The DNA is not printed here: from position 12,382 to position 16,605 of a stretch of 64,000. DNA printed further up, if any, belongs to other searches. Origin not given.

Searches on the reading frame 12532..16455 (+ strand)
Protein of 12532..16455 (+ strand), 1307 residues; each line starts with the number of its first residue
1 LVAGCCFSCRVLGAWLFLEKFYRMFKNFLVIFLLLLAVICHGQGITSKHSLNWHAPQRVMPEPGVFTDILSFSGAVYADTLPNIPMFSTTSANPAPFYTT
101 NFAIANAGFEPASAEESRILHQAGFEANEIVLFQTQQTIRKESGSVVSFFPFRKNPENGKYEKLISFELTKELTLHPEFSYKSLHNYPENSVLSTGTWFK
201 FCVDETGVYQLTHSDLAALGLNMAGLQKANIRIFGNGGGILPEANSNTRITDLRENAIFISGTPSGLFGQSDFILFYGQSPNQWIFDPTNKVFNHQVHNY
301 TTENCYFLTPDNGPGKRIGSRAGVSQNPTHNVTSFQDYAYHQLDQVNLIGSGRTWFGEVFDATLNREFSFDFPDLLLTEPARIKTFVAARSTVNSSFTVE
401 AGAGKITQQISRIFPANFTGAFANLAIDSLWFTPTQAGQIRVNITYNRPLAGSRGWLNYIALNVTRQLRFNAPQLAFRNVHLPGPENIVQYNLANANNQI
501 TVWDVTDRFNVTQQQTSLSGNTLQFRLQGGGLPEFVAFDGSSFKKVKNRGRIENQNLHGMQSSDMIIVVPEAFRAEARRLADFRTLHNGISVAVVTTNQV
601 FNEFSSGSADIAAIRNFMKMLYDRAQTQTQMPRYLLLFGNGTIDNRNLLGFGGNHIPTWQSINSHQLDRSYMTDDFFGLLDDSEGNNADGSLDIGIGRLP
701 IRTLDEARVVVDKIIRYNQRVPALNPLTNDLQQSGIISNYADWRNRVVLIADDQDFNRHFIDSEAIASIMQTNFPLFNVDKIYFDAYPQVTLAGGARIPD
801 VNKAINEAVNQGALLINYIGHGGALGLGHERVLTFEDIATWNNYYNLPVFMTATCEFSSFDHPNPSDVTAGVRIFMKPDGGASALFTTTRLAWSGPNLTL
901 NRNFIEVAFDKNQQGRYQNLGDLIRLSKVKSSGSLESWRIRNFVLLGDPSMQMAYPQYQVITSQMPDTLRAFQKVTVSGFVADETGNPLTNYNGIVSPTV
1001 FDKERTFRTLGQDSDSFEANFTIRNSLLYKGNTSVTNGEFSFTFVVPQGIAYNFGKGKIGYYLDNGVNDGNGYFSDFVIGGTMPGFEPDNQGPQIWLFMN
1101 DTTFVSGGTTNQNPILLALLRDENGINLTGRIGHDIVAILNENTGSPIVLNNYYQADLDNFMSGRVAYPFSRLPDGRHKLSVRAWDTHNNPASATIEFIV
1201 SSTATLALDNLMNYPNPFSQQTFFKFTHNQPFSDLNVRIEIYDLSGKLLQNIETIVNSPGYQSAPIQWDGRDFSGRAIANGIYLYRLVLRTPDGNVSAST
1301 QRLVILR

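Call 66: find_encoding_contigs(protein=window:12532-16455:+, flank=3000, max_places=10)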
Protein window:12532-16455:+ (1307 aa): 4 contigs read that carry it; 2 places shown.
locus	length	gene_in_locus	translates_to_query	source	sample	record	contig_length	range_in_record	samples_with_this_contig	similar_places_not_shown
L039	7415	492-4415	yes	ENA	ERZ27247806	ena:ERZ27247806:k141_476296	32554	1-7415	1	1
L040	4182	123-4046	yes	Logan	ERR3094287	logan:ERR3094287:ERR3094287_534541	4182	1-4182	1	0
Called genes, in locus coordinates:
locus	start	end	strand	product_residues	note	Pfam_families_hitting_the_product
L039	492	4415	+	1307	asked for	PF01364:Peptidase_C25, PF13860:FlgD_ig (faint)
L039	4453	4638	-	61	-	-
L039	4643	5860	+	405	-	PF19572:PorV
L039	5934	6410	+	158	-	PF02542:YgbB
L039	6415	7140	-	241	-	PF00005:ABC_tran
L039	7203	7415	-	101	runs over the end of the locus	PF02627:CMD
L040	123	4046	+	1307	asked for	PF01364:Peptidase_C25, PF13860:FlgD_ig (faint)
